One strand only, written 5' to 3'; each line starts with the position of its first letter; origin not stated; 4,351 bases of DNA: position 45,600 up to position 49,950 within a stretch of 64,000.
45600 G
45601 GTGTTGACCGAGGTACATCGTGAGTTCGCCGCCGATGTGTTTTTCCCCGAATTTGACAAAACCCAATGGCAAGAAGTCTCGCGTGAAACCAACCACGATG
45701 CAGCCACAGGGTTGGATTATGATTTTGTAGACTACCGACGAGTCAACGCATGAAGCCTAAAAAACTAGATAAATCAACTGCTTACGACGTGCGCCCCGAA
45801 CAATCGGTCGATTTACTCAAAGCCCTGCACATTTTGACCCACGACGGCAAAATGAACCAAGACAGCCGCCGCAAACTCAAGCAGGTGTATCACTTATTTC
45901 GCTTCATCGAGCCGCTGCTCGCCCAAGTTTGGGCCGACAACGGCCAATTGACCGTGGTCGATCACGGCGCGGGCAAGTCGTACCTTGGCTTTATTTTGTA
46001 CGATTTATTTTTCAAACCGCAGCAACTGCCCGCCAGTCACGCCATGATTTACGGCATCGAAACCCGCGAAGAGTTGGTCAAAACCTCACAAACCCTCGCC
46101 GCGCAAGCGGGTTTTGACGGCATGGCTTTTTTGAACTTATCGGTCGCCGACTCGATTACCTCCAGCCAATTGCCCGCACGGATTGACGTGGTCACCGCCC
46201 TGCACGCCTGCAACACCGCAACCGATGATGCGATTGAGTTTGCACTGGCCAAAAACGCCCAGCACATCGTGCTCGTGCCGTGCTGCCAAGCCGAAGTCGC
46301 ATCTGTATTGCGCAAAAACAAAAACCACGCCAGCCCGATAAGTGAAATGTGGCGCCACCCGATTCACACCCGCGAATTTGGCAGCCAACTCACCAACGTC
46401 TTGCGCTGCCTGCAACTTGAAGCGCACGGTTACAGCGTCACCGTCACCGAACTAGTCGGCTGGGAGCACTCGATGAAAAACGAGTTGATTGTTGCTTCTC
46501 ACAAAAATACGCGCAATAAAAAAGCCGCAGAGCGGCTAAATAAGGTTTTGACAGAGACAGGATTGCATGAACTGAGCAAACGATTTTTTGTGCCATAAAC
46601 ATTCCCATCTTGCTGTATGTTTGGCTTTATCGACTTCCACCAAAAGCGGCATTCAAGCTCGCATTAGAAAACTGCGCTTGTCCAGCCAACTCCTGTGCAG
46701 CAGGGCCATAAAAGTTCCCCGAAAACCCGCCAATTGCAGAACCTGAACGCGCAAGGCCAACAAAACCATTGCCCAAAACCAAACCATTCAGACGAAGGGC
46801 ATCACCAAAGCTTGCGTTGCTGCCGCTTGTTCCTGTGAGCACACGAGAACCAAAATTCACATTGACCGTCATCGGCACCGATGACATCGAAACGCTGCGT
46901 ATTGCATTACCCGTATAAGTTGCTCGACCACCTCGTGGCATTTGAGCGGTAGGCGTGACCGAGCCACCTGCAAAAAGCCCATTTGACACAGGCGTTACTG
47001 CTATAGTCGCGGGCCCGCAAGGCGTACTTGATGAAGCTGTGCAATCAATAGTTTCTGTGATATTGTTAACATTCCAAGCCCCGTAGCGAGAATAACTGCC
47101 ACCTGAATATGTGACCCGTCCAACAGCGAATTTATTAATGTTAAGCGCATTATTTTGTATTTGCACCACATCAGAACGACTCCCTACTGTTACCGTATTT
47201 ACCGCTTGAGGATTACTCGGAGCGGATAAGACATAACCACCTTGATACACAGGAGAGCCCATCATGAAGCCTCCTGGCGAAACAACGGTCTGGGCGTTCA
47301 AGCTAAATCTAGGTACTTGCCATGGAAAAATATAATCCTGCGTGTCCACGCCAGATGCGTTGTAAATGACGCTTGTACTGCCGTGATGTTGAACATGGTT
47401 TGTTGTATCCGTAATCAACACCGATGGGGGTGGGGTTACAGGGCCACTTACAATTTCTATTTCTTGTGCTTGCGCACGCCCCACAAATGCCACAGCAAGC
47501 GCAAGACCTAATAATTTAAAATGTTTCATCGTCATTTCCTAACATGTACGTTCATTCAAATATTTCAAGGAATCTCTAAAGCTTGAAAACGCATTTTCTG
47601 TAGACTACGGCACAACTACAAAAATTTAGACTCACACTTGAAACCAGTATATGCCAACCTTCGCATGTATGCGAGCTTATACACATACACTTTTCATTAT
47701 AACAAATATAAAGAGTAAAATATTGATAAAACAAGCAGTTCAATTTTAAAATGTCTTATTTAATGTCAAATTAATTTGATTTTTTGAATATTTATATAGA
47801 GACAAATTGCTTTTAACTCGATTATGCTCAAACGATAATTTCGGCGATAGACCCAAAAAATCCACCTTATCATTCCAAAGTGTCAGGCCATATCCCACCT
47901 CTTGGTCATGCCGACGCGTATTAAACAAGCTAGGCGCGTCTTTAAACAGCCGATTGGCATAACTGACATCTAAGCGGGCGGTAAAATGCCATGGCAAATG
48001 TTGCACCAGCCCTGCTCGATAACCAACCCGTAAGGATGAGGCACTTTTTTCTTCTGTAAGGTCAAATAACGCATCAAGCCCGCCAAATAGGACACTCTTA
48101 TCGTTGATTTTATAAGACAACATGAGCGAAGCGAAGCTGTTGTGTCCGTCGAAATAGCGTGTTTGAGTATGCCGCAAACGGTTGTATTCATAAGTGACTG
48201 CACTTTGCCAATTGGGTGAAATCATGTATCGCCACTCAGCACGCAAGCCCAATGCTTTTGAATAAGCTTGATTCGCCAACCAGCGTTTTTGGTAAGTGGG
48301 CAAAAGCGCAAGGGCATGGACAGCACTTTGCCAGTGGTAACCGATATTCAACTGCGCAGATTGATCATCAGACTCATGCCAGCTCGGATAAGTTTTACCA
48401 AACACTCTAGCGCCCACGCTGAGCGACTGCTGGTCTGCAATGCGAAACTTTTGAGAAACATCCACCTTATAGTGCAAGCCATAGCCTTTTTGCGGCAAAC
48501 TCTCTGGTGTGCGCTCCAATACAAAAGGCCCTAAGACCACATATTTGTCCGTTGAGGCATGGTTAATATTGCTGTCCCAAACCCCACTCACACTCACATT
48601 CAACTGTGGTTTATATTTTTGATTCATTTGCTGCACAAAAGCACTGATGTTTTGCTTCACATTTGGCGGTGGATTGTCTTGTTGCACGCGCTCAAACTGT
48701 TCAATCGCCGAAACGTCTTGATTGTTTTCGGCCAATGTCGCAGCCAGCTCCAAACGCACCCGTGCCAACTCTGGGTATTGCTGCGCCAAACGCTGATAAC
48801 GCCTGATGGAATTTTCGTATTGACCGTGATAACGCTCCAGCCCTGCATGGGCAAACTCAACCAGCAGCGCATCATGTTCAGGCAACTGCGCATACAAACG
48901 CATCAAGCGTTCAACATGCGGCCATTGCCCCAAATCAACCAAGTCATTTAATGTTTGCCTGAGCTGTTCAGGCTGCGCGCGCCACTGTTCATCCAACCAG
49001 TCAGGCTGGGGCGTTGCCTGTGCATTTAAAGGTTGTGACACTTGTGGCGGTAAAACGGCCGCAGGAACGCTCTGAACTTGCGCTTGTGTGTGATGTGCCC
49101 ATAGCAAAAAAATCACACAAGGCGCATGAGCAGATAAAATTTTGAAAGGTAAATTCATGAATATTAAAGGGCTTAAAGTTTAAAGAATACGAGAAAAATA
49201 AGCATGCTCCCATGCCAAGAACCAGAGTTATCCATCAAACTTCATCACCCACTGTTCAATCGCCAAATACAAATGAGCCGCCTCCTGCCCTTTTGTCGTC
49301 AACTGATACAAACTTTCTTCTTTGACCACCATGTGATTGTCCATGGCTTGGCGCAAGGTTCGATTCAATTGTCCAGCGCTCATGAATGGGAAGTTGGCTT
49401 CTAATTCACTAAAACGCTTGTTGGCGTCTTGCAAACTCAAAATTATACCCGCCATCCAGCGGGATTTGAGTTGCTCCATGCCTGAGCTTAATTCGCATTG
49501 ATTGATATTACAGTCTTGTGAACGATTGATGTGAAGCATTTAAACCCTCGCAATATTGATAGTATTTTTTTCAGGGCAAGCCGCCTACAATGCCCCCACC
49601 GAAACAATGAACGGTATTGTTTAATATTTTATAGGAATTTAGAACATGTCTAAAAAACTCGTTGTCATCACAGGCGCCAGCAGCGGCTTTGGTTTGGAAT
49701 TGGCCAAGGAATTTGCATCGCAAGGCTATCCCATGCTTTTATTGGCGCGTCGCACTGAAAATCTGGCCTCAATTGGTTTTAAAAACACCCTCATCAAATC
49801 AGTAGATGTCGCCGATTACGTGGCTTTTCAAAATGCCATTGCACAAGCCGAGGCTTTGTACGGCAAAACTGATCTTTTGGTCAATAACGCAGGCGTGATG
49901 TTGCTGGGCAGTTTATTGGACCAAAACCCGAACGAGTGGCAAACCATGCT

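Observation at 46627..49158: Stand-alone Slam (type XI secretion) translocon with a non-lipidated, hemophilin/TbpB-barrel cargo and no adjacent TonB-dependent receptor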

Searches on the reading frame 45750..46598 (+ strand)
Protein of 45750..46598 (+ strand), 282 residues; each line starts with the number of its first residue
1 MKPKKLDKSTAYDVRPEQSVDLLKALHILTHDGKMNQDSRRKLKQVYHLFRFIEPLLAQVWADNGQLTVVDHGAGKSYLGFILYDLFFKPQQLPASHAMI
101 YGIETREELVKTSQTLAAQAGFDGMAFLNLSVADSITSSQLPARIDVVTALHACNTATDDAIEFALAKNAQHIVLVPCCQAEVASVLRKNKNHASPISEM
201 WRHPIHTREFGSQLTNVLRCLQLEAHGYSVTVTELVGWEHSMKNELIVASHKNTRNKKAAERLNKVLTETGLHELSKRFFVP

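Call 3: search_protein_families(library=pfam, proteins=[window:45750-46598:+], max_evalue=0.01)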
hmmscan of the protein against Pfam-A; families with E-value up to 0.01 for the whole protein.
window:45750-46598:+ (282 aa): 2 families
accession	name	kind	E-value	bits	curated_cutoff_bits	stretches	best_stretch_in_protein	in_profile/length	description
PF13679.12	Methyltransf_32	-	2.9e-48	163.9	27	1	41-184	1-141/143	Methyltransferase domain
PF13847.12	Methyltransf_31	-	4.4e-10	39.9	27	1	65-190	3-104/145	Methyltransferase domain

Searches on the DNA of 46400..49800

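Call 54: search_rna_families(source=window, start=46400, end=49800, threshold=evalue, max_evalue=1)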
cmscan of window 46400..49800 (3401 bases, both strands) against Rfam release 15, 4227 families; matches with E-value up to 1: 0.
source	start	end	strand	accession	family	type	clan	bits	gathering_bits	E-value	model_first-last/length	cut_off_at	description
